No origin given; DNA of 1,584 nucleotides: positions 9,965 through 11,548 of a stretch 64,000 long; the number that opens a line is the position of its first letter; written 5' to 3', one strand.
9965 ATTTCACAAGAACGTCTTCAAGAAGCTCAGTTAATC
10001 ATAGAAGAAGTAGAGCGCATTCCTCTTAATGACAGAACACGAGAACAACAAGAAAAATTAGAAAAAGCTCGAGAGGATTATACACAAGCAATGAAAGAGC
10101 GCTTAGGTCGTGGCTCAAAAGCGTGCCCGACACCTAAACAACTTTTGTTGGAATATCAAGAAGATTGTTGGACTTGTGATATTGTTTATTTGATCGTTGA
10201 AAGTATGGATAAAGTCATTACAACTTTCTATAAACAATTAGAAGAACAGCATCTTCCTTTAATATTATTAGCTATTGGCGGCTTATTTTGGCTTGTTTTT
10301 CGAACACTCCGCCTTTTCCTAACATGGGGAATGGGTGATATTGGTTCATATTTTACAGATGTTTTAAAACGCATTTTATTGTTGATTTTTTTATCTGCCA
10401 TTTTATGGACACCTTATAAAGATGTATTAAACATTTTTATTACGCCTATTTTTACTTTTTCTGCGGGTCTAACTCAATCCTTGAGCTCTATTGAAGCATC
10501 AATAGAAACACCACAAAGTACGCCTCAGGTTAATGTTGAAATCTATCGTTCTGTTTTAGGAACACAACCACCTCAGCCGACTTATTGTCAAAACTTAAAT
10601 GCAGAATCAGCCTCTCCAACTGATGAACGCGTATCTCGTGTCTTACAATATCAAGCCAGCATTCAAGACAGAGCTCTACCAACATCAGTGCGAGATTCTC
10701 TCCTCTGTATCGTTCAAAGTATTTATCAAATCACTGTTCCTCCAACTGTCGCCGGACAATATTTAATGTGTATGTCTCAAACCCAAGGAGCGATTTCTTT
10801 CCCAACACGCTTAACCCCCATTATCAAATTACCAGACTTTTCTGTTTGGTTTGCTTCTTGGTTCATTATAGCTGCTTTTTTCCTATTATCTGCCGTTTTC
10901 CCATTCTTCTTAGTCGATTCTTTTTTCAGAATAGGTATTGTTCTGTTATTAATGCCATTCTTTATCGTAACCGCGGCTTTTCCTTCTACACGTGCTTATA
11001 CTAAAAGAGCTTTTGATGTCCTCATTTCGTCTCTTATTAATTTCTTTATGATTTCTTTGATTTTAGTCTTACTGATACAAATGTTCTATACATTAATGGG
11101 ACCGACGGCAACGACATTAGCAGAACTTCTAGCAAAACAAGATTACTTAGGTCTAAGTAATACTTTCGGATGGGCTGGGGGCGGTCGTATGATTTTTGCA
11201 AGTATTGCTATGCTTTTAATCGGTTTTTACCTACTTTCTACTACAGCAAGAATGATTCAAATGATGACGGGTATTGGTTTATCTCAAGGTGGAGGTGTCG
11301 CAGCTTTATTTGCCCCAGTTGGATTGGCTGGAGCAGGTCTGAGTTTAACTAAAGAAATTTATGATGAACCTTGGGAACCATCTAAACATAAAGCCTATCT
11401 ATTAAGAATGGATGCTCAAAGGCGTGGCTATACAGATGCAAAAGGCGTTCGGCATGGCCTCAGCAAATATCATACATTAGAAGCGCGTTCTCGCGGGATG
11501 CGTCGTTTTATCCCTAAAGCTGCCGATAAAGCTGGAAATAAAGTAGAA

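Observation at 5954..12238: Array of three VirB6/TrbL-like paralogs at a separate locus, sharing a conserved CW(T/F)C motif and a (F/V)-P-(A/S)-T…K(K/R)A(W/F) helix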

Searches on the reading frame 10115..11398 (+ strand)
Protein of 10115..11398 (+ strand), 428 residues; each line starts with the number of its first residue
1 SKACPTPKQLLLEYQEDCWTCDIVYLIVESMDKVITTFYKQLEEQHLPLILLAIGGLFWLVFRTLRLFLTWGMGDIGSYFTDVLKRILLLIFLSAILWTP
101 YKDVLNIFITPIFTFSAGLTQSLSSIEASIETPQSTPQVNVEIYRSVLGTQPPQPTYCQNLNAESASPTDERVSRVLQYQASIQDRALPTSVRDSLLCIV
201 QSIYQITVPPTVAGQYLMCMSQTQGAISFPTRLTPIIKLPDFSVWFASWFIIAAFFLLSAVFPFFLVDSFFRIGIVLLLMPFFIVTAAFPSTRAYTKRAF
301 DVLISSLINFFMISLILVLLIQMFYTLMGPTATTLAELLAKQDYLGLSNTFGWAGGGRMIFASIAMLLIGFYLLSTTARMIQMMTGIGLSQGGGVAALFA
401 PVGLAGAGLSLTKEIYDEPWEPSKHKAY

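Call 20: find_homologous_proteins(query=A2, max_evalue=0.001)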
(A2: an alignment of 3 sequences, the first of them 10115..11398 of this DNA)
Query A2 (3 sequences) (428 aa, profile of the alignment): 7 proteins with E <= 0.001 among 8000 candidates.
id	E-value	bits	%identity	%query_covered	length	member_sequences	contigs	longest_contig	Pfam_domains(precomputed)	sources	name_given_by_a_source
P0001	7.4e-148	511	28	24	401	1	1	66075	-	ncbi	-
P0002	1.5e-147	510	28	24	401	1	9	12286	-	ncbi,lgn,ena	-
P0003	2.3e-147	509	28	24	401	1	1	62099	-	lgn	-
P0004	3.5e-147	509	28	24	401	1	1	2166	-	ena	-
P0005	4.2e-147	509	28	24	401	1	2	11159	-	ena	-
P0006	1.2e-132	461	29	24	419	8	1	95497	-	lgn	-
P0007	8.3e-9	53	20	8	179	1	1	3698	-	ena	-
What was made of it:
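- Tried and rejected: The word-indexed protein search with A2 found only 7 hits, all close p2 orthologs (call 20).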

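Call 21: search_solved_structures(query=A2, max_evalue=10, show_alignments=2)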
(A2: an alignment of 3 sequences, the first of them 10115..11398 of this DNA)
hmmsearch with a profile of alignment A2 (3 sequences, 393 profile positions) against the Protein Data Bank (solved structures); distinct sequences matched with E-value up to 10: 5.
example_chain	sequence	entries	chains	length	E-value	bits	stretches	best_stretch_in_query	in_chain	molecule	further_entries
1pvd_A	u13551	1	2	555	0.45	12.9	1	112-232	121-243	PYRUVATE DECARBOXYLASE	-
1pyd_A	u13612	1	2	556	0.45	12.9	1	112-232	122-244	PYRUVATE DECARBOXYLASE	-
2w93_A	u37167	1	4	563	0.47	12.9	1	112-232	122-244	PYRUVATE DECARBOXYLASE ISOZYME 1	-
9axw_AA1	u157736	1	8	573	0.48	12.8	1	112-232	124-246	branched-chain-2-oxoacid decarboxylase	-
1qpb_A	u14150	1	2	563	0.72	12.3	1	112-232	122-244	PYRUVATE DECARBOXYLASE (FORM B)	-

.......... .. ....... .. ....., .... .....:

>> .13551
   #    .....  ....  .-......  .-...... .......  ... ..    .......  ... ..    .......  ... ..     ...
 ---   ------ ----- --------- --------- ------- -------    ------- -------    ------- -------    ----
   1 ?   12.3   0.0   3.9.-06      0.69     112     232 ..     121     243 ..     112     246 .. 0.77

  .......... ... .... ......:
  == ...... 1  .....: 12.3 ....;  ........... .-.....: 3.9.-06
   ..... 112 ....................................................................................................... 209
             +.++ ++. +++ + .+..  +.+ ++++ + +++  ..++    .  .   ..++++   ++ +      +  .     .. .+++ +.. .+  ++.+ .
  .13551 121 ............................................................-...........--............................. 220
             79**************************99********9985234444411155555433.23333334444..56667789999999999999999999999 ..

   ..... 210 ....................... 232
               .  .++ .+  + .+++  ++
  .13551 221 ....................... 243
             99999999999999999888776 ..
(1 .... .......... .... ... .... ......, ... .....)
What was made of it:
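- No PDB match by sequence (call 21).
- Tried and rejected: PDB sequence search with the three-paralog profile returned only chance hits to pyruvate decarboxylase, E 0.45 (call 21).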

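Call 22: find_encoding_contigs(protein=P0001, flank=10000, max_places=4)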
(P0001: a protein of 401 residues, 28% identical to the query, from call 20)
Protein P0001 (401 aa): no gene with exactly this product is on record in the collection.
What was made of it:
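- Tried and rejected: P0001 is not on record in the contig index (call 22).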

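Call 23: find_encoding_contigs(protein=P0006, flank=10000, max_places=4)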
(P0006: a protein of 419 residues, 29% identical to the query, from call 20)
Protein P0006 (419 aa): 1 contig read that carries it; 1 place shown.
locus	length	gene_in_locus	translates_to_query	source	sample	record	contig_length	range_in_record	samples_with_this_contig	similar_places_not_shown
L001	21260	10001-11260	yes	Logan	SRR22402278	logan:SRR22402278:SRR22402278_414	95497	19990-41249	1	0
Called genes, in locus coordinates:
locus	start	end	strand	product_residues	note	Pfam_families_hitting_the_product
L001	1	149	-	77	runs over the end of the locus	-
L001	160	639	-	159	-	PF04608:PgpA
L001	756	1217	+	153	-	PF02590:SPOUT_MTase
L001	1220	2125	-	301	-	PF01408:GFO_IDH_MocA (weak), PF16654:DAPDH_C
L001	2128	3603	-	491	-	PF08323:Glyco_transf_5, PF13439:Glyco_transf_4 (weak), PF00534:Glycos_transf_1, PF13692:Glyco_trans_1_4 (weak)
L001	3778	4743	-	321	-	-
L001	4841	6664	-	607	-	-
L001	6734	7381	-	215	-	-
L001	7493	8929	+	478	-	-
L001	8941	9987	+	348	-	-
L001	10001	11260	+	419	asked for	-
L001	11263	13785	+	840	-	PF04610:TrbL (faint)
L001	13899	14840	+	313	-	PF01381:HTH_3, PF04545:Sigma70_r4 (faint), PF12844:HTH_19 (weak), PF13443:HTH_26 (faint), PF13560:HTH_31 (weak), PF01381:HTH_3, PF12844:HTH_19 (weak)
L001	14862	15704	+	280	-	-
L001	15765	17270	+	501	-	-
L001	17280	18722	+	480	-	-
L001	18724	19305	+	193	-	-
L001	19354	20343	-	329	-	PF00437:T2SSE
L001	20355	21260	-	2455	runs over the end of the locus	-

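Call 25: find_related_loci(query=A2, collection=genome_contigs, flank=10000)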
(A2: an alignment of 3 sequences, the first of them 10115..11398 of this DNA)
Query A2 (428 aa) in genome_contigs; peptide patterns used: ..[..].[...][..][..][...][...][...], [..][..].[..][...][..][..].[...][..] (x = any residue, [..] = any of these).
155 stretches matched a pattern; 6 encode a relative of the query (tblastn E <= 1e-3); 5 distinct loci.
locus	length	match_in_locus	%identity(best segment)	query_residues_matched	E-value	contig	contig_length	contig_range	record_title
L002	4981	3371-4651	95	1-427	0e+0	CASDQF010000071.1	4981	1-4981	uncultured Alphaproteobacteria bacterium isolate SI.O49.metabat-bins.29 genome assembly, contig: SI.O49.metabat-bins.29.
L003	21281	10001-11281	86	1-427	0e+0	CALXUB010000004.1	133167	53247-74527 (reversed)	MAG: uncultured Alphaproteobacteria bacterium isolate E02__bin238 genome assembly, contig: E02__k127_3164041, whole geno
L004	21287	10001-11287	31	4-425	1e-73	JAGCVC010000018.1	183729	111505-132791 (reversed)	MAG: Alphaproteobacteria bacterium isolate RGIG10150 Yak_Rumen-4__c1839969, whole genome shotgun sequence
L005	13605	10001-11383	26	9-426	1e-32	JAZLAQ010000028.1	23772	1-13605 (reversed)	MAG: Alphaproteobacteria bacterium isolate T1900045075_TC20190069.MAGScoT_cleanbin_000004 SGB_4630_k141_78968, whole gen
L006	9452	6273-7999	23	4-338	3e-18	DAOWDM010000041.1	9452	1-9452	MAG TPA_asm: Alphaproteobacteria bacterium isolate CSMAG_1913 CSMAG_1913_k141_4689116_length_9452_cov_9.0000, whole geno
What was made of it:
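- The taxon is known only as 'Alphaproteobacteria bacterium' (call 25).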

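Call 37: search_protein_representatives(alignment_id=A2)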
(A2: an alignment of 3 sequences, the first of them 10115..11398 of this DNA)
Query: 3 sequences, 393 profile positions. Proteins with E-value up to 0.001 (for the whole library): 1480; up to 1e-10: 982; up to 1e-30: 188. The best 150 are listed.
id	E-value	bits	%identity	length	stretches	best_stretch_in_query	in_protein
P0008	1.1e-186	637.3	-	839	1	1-393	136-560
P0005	1.3e-147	508.6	-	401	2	158-393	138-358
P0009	9.0e-142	489.4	-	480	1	1-312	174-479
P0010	4.9e-86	305.9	-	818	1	1-380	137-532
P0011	4.2e-77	276.5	-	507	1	3-321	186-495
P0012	1.9e-76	274.3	-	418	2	169-381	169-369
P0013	2.7e-72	260.6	-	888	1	3-381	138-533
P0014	4.2e-64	233.7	-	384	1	15-312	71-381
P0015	4.3e-64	233.6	-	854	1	1-380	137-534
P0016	5.4e-63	230.0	-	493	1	4-374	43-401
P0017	5.1e-60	220.2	-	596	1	1-366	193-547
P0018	7.2e-60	219.7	-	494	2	13-314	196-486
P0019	3.8e-58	214.1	-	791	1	13-381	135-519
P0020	5.8e-58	213.4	-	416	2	162-381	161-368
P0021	1.5e-56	208.7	-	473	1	9-310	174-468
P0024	6.9e-56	206.6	-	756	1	5-382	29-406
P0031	1.9e-52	195.3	-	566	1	3-344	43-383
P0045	3.2e-47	178.1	-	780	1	7-323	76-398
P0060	1.7e-43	165.8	-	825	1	8-357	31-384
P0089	5.1e-39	151.1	-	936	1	3-384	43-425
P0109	2.0e-37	145.8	-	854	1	5-313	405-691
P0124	1.2e-35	140.0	-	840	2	31-380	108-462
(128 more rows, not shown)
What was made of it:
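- Family size and motif invariance: 1,480 cluster representatives at E<=1e-3 (call 37).
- Tried and rejected: The exhaustive search was needed to see the family (call 37).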

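Call 40: list_cluster_members(proteins=[P0010, P0013, P0016, P0024, P0031, P0045, P0060, P0089, P0109, P0124])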
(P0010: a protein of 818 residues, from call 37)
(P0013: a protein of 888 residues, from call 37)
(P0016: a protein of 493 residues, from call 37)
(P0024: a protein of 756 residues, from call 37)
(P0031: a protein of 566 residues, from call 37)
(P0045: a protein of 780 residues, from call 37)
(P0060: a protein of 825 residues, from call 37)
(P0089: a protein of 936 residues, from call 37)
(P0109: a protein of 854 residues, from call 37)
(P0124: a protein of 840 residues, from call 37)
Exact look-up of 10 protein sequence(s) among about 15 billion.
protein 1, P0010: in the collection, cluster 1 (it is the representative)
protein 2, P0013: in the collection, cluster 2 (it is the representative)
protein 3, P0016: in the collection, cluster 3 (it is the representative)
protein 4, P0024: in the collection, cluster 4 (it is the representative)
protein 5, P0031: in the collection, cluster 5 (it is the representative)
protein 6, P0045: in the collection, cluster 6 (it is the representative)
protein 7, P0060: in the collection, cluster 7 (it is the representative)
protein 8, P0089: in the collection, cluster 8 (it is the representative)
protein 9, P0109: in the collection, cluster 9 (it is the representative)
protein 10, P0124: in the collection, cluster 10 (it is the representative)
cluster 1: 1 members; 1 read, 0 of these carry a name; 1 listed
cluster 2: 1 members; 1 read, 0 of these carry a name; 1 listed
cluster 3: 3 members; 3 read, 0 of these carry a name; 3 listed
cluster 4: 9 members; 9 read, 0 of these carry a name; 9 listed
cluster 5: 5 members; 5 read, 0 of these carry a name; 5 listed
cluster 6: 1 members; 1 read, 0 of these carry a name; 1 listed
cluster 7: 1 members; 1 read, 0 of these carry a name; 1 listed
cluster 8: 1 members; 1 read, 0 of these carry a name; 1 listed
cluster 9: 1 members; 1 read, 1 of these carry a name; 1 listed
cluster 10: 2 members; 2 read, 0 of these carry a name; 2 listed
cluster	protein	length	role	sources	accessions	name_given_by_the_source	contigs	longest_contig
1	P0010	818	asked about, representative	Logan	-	-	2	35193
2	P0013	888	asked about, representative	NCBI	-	-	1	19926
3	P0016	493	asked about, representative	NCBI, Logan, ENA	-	-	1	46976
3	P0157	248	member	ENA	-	-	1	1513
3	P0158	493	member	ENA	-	-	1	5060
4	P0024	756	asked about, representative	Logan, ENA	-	-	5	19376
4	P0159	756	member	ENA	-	-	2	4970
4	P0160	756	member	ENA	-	-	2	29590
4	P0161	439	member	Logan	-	-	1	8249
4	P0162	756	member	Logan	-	-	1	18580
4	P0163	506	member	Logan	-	-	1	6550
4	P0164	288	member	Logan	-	-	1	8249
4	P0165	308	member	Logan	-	-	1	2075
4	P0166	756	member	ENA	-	-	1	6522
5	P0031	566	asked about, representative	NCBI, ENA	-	-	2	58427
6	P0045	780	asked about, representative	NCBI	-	-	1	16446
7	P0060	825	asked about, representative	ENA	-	-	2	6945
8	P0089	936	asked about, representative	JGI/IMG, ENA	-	-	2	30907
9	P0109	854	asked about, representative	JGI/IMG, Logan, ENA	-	hypothetical protein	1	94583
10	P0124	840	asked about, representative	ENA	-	-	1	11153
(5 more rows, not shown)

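Call 43: search_dna_similar(query=window:10115-11398:+, collection=plasmids, mode=protein, max_evalue=0.001, max_rows=20)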
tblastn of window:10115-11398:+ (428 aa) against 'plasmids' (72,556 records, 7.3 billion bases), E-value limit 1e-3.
No match.
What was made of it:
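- Tried and rejected: tblastn of the p3 core against 72,556 plasmids found nothing (call 43).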

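Call 53: find_encoding_contigs(protein=P0109, flank=10000, max_places=2)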
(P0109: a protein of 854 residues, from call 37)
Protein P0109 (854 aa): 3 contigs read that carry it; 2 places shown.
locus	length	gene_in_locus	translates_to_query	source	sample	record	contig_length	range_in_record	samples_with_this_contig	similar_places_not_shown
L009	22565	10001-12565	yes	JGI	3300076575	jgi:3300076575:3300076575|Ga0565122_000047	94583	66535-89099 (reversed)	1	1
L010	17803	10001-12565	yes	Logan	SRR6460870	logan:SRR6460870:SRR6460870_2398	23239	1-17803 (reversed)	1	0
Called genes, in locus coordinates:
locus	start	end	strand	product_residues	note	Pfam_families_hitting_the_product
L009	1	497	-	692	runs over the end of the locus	PF04610:TrbL (weak)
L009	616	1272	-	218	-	-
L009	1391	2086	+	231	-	-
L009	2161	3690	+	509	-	-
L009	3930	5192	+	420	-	-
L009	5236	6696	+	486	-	PF08323:Glyco_transf_5, PF00534:Glycos_transf_1, PF13692:Glyco_trans_1_4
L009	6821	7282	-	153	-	PF02590:SPOUT_MTase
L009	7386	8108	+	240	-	-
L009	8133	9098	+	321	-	PF00535:Glycos_transf_2, PF10111:Glyco_tranf_2_2, PF13641:Glyco_tranf_2_3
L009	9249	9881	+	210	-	-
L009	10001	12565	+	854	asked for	-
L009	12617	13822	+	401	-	-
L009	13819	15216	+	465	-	-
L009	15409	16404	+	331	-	PF01381:HTH_3, PF04545:Sigma70_r4 (faint), PF12844:HTH_19 (weak), PF13443:HTH_26, PF13560:HTH_31 (weak), PF01381:HTH_3, PF12844:HTH_19 (weak), PF13560:HTH_31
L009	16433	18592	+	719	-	-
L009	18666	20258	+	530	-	-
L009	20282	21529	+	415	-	-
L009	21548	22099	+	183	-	-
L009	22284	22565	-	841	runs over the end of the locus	PF10150:RNase_E_G, PF20833:RNase_E_G_Thio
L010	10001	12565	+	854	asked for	-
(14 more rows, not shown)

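Call 54: find_encoding_contigs(protein=P0031, flank=10000, max_places=2)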
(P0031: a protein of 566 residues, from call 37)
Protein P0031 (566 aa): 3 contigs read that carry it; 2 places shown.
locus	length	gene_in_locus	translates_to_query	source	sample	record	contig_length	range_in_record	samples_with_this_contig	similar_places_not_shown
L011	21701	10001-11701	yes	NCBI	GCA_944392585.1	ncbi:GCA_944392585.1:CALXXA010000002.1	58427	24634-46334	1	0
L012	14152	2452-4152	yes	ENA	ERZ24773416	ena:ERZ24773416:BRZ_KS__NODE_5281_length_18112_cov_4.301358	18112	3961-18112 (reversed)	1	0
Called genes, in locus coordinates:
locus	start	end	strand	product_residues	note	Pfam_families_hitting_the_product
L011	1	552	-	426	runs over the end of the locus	PF05656:DUF805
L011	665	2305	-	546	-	PF00118:Cpn60_TCP1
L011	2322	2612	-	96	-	PF00166:Cpn10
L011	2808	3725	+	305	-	PF00483:NTP_transferase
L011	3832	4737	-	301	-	PF01408:GFO_IDH_MocA (faint), PF16654:DAPDH_C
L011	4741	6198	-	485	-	PF08323:Glyco_transf_5, PF13439:Glyco_transf_4 (weak), PF00534:Glycos_transf_1 (weak), PF13692:Glyco_trans_1_4 (weak)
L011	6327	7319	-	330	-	-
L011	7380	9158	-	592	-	-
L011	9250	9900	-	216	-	-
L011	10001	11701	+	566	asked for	-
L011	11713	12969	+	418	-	-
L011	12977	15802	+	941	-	-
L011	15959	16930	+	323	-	PF01381:HTH_3, PF04545:Sigma70_r4 (faint), PF12844:HTH_19 (weak), PF13443:HTH_26 (faint), PF13560:HTH_31 (weak), PF01381:HTH_3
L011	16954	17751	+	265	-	-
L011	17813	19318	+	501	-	-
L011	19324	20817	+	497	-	-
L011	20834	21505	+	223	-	-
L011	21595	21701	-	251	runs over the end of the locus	-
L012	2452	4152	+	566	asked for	-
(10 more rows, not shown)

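Call 65: find_encoding_contigs(protein=P0089, flank=10000, max_places=1)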
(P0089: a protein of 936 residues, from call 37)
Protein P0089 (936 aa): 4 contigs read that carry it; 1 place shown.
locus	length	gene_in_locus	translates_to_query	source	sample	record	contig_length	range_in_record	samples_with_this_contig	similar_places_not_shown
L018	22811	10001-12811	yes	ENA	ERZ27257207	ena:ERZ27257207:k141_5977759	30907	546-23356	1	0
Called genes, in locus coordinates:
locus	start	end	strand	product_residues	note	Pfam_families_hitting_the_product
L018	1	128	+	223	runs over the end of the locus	?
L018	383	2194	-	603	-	PF00496:SBP_bac_5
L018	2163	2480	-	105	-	-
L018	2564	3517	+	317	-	PF03255:ACCA, PF01039:Carboxyl_trans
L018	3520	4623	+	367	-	PF03739:LptF_LptG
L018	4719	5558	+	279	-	PF07661:MORN_2 (faint), PF02493:MORN (faint)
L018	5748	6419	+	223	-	PF01386:Ribosomal_L25p, PF14693:Ribosomal_TL5_C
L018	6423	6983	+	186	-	PF01195:Pept_tRNA_hydro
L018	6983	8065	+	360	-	PF01189:Methyltr_RsmB-F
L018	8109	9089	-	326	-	-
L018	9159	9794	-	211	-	-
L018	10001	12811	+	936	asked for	-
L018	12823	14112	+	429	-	-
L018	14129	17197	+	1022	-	-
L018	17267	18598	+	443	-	PF02511:Thy1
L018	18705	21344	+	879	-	PF00133:tRNA-synt_1, PF13603:tRNA-synt_1_2, PF09334:tRNA-synt_1g, PF08264:Anticodon_1, PF10458:Val_tRNA-synt_C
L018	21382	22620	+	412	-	-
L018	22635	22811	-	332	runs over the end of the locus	PF00849:PseudoU_synth_2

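Call 66: find_encoding_contigs(protein=P0045, flank=10000, max_places=1)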
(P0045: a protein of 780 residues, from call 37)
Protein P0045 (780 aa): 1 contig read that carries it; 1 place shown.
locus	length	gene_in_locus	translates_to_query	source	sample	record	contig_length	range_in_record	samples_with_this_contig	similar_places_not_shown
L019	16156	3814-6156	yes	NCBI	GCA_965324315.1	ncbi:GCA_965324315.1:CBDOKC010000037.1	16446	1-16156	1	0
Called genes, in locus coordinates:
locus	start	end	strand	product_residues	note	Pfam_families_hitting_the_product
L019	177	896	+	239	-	PF01738:DLH (faint), PF02129:Peptidase_S15, PF12146:Hydrolase_4, PF00561:Abhydrolase_1, PF12697:Abhydrolase_6 (weak), PF20408:Abhydrolase_11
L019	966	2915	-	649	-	-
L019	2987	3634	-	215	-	-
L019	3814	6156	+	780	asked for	PF04610:TrbL (weak)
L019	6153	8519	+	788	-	-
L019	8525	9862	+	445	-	-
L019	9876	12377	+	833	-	-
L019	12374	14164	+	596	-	-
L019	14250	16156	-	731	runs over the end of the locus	?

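Call 67: find_encoding_contigs(protein=P0016, flank=10000, max_places=1)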
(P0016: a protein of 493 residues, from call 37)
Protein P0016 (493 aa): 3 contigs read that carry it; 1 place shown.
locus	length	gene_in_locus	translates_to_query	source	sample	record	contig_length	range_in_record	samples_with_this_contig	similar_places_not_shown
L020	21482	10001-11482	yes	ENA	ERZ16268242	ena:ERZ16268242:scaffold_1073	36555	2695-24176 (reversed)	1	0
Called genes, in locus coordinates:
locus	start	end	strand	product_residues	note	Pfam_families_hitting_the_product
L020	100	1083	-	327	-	PF07549:Sec_GG, PF02355:SecD_SecF_C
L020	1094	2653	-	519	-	PF21760:SecD_1st, PF22599:SecDF_P1_head, PF02355:SecD_SecF_C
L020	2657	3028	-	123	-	PF02699:YajC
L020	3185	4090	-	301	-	PF01118:Semialdhyde_dh (weak), PF01408:GFO_IDH_MocA (weak), PF16654:DAPDH_C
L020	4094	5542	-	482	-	PF08323:Glyco_transf_5, PF13439:Glyco_transf_4, PF00534:Glycos_transf_1 (weak), PF13692:Glyco_trans_1_4 (weak)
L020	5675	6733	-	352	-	-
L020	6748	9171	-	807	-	-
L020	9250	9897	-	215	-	-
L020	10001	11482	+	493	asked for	-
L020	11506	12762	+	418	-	-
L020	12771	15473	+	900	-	-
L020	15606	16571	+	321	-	PF01381:HTH_3, PF04545:Sigma70_r4 (faint), PF12844:HTH_19 (weak), PF13443:HTH_26 (faint), PF12844:HTH_19 (weak), PF13560:HTH_31 (weak), PF01381:HTH_3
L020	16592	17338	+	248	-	-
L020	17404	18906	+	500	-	-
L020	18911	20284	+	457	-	-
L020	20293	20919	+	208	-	-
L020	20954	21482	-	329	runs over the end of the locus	PF00437:T2SSE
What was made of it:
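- On VirB6/TrbL: The same arrangement is seen in L001 and L020 (calls 23, 67). virB4 is not in the window.
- The link to T4SS genes is conserved (calls 23, 67).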
